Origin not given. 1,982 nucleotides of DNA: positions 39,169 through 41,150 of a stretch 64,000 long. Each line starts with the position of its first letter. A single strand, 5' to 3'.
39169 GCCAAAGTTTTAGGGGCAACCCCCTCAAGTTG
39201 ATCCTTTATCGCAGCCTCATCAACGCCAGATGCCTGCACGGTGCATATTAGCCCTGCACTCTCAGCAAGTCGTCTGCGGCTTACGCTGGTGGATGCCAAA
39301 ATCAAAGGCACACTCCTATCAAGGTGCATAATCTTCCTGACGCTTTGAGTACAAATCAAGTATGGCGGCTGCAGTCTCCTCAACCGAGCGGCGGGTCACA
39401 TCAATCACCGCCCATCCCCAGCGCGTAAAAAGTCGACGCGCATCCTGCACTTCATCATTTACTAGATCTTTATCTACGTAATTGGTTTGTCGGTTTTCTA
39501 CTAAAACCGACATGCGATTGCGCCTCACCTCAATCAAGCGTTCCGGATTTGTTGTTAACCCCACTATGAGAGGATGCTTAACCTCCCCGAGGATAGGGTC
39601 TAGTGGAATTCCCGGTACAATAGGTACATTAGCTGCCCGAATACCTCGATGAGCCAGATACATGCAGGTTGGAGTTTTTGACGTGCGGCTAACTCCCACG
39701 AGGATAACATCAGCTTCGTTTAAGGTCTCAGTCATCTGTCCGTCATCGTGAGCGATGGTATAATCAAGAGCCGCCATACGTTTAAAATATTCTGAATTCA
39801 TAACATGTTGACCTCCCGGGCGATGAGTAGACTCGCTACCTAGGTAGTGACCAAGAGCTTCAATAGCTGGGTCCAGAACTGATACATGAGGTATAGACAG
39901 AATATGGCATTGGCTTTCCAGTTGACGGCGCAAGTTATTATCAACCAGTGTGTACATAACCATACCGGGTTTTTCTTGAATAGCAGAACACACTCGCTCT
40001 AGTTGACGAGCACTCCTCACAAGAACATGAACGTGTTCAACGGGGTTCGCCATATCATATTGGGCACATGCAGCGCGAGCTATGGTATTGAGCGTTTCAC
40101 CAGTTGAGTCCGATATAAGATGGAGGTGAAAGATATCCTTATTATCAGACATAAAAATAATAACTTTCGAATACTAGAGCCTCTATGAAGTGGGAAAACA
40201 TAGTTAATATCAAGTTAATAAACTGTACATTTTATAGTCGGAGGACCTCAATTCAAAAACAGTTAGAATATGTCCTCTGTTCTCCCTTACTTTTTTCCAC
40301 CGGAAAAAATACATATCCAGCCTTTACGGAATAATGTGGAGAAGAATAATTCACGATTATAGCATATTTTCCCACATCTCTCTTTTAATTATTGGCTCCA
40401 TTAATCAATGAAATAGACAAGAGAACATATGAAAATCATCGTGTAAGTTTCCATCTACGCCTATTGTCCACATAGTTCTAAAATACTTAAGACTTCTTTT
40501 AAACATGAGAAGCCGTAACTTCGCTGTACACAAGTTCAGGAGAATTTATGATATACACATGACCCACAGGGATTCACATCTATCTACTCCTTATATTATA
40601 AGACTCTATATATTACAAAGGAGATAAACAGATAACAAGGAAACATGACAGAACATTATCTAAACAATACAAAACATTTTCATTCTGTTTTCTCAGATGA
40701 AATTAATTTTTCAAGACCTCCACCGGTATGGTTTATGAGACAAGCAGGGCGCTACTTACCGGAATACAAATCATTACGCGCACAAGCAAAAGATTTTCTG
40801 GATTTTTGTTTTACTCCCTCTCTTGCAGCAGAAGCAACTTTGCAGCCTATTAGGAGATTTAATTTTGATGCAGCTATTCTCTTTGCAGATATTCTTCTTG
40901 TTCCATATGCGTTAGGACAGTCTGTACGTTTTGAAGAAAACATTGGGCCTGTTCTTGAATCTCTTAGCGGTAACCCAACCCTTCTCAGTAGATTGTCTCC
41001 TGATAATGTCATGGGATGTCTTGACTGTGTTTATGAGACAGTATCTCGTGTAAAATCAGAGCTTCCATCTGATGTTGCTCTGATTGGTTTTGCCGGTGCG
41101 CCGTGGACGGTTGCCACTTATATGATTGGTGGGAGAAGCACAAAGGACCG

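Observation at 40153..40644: Putative oriC in the hemE / DUF299 intergenic region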

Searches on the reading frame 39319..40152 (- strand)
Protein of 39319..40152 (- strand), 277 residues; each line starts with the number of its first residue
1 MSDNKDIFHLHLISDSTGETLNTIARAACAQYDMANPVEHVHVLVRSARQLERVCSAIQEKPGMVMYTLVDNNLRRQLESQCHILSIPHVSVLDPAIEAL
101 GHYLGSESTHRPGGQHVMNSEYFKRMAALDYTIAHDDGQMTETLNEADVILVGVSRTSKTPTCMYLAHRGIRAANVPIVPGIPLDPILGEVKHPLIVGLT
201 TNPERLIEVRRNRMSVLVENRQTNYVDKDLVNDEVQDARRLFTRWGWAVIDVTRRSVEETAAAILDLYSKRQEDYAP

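Call 4: search_protein_families(library=pfam, proteins=[window:39319-40152:-])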
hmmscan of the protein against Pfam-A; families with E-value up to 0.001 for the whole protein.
window:39319-40152:- (277 aa): 1 family
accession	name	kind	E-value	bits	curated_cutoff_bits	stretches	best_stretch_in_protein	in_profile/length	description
PF03618.20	Kinase-PPPase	-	3.7e-91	305.8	23.5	1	10-265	1-256/256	Kinase/pyrophosphorylase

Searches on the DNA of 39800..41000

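Call 38: search_rna_families(source=window, start=39800, end=41000, threshold=evalue, max_evalue=1)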
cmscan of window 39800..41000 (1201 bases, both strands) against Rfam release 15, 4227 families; matches with E-value up to 1: 1.
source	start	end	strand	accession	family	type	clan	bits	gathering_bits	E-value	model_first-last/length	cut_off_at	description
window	40362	40442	+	RF02777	OppA_thermometer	Cis-reg; thermoregulator;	-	13.2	290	0.8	1-304/304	no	OppA 5' UTR thermometer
